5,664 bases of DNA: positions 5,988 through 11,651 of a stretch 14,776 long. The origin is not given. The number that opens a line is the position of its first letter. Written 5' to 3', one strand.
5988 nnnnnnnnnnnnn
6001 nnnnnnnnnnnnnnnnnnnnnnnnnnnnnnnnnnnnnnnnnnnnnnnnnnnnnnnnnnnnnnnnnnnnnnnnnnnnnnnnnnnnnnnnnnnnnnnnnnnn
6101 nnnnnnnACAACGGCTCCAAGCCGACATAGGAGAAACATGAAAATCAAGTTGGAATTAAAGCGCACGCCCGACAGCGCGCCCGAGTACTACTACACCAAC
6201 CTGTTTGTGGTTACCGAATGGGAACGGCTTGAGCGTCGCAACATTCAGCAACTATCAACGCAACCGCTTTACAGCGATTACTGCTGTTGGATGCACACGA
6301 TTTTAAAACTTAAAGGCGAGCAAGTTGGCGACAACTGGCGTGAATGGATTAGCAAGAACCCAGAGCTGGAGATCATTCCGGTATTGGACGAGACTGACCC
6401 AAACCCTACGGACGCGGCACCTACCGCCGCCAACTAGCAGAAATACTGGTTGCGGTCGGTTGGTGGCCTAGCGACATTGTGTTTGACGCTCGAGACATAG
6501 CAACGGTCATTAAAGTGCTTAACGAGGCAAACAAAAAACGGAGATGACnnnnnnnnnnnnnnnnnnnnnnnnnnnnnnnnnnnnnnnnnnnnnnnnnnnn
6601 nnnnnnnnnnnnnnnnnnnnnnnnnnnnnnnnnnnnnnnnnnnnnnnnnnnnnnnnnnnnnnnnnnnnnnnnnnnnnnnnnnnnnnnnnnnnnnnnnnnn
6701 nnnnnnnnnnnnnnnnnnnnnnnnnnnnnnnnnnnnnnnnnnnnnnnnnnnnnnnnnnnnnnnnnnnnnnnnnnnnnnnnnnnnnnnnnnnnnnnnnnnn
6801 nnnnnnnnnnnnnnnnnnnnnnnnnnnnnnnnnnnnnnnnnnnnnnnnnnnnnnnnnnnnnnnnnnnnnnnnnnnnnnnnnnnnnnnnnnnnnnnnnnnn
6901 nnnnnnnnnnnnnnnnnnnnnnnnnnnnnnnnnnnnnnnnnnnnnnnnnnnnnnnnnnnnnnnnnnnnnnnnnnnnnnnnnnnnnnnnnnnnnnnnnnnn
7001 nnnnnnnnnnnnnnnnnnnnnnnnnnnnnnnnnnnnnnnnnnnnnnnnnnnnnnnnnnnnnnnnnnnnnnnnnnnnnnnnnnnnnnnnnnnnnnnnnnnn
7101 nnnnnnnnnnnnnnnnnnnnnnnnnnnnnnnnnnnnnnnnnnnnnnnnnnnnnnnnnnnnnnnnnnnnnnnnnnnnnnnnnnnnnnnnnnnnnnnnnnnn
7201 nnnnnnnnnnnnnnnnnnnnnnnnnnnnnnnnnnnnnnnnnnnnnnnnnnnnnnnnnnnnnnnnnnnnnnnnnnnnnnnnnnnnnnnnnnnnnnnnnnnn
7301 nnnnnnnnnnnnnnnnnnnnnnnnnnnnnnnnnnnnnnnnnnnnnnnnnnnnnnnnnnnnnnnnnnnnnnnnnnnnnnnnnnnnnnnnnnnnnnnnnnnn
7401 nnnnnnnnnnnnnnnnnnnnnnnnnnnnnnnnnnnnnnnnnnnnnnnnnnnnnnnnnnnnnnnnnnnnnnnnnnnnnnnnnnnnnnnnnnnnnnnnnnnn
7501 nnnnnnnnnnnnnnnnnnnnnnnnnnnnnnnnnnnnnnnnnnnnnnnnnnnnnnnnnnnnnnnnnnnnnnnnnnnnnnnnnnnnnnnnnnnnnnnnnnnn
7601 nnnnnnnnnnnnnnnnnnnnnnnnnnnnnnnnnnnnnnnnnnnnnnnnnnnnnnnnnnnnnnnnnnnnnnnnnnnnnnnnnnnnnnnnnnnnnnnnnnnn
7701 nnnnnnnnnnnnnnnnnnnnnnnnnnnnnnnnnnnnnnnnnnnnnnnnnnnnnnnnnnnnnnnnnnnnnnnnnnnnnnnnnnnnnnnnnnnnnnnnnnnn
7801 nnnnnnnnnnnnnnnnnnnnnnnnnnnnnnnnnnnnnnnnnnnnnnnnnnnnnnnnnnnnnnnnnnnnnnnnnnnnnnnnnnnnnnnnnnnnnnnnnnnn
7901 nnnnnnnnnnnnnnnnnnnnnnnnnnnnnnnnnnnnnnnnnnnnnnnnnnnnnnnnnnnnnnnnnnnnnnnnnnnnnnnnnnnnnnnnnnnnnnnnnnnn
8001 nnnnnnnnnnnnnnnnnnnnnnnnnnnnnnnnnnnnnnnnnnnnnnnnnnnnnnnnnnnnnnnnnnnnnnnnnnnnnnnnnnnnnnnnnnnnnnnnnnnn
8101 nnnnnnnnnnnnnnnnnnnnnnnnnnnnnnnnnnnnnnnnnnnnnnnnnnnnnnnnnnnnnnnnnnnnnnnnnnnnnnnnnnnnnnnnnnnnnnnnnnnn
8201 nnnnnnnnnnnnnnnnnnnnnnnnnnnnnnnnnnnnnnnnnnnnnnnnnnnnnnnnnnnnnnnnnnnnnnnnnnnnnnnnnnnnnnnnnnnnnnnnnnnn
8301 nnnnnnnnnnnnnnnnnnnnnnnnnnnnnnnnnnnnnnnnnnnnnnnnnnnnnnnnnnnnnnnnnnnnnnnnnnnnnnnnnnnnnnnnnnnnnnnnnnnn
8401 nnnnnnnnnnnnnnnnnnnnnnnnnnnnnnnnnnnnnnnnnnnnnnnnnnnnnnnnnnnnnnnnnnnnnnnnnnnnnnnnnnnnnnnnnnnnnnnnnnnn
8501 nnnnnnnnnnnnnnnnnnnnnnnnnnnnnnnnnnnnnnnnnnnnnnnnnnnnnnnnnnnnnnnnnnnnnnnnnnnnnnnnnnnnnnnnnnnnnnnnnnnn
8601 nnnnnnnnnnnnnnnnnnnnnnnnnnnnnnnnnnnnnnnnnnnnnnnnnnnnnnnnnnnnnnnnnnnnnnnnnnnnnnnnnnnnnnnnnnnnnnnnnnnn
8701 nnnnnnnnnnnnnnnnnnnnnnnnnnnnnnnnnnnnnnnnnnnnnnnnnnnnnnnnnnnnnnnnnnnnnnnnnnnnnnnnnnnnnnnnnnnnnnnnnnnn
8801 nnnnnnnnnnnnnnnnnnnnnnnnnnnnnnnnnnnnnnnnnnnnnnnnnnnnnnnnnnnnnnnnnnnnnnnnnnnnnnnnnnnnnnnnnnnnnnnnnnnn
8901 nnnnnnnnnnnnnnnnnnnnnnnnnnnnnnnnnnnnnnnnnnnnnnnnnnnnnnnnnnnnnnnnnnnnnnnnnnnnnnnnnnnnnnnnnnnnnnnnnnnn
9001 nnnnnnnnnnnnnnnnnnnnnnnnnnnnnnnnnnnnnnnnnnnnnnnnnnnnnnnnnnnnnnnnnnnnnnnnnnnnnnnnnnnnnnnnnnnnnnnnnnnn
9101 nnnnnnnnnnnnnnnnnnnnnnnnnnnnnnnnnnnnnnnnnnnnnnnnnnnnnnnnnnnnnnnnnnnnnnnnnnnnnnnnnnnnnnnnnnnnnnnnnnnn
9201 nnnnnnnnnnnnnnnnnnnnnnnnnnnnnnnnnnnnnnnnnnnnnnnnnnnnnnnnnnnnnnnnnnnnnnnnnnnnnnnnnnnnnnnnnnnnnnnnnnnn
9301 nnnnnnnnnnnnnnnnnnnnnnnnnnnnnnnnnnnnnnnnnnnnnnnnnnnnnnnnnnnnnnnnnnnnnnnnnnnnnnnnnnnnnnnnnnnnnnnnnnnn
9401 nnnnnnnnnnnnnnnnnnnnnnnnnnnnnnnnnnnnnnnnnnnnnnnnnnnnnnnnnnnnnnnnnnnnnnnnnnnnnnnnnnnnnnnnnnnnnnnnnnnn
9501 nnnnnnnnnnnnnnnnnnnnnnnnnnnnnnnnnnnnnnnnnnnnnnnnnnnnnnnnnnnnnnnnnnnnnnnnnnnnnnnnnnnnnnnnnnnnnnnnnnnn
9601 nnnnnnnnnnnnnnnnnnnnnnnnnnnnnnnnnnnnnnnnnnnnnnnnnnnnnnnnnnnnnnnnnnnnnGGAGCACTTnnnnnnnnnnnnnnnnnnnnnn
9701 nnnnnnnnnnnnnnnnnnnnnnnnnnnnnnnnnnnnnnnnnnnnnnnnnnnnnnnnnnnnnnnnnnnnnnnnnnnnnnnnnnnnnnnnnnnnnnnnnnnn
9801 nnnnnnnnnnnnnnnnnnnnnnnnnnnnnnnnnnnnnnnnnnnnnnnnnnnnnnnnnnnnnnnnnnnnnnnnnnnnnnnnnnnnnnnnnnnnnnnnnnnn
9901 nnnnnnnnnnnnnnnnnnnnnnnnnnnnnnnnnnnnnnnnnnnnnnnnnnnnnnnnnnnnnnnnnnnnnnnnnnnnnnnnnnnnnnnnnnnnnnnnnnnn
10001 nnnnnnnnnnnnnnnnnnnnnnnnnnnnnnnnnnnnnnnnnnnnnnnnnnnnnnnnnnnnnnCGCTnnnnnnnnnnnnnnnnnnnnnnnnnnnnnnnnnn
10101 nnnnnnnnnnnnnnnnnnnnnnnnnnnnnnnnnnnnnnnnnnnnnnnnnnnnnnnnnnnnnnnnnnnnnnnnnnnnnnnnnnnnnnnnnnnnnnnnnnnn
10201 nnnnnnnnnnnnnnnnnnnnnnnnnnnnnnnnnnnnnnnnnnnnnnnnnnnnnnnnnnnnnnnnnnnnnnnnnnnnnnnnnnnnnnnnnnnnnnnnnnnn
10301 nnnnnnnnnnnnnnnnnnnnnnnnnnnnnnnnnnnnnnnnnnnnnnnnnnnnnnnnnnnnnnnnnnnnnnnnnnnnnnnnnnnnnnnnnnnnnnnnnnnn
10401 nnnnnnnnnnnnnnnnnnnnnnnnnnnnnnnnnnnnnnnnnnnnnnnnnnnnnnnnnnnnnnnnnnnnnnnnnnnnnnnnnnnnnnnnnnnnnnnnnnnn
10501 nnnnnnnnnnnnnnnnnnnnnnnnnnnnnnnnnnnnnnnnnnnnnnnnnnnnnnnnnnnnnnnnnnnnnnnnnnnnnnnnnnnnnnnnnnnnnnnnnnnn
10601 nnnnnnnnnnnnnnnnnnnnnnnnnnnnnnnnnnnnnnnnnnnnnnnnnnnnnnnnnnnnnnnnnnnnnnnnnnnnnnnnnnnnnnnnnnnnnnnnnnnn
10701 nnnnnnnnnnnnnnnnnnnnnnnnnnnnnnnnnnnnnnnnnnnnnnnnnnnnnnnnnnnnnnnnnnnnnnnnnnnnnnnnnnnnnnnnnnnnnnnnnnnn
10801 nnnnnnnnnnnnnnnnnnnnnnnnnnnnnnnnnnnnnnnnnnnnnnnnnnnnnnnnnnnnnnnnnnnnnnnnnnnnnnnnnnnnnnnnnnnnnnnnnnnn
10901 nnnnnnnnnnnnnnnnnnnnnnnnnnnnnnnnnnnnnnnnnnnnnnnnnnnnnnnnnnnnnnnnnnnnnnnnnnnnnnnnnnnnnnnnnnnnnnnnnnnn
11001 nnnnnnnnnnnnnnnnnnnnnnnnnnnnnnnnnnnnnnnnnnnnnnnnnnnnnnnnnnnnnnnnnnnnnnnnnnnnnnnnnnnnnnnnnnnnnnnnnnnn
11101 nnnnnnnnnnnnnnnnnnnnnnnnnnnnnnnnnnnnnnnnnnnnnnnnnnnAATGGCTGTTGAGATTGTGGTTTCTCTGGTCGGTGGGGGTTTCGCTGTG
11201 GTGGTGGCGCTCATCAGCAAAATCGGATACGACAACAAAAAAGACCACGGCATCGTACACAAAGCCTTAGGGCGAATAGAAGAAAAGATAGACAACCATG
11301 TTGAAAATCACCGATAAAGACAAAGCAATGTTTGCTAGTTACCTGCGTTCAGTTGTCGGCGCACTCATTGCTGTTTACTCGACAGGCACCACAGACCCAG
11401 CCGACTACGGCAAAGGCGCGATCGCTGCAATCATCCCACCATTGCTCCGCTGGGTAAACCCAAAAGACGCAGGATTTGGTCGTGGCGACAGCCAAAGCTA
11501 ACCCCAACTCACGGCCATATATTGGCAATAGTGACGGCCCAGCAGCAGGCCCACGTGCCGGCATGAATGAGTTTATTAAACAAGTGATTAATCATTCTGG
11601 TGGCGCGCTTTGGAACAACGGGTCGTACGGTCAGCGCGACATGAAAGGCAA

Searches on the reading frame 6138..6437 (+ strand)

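Call 43: search_protein_families(library=phrogs, proteins=[window:6138-6437:+], max_evalue=0.01)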
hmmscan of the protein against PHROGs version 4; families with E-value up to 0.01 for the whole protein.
window:6138-6437:+ (99 aa): 0 families

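Call 55: search_protein_families(library=pfam, proteins=[window:6138-6437:+], max_evalue=5)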
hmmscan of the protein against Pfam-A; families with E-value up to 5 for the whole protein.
window:6138-6437:+ (99 aa): 0 families

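Call 103: search_protein_families(library=phrogs, proteins=[window:6138-6437:+], max_evalue=1)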
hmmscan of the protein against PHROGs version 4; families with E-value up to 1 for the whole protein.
window:6138-6437:+ (99 aa): 1 family
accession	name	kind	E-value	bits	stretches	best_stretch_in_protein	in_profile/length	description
phrog_11702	-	unknown function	0.31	12.1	0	24-35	30-41/49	-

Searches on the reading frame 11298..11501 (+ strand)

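Call 43: search_protein_families(library=phrogs, proteins=[window:11298-11501:+], max_evalue=0.01)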
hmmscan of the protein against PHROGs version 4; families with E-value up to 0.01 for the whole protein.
window:11298-11501:+ (67 aa): 1 family
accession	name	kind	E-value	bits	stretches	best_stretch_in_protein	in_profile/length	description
phrog_37724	-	unknown function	0.00011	23.3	1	6-64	13-71/72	-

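Call 82: search_protein_families(library=pfam, proteins=[window:11298-11501:+], max_evalue=0.01)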
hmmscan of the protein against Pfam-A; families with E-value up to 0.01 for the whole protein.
window:11298-11501:+ (67 aa): 0 families
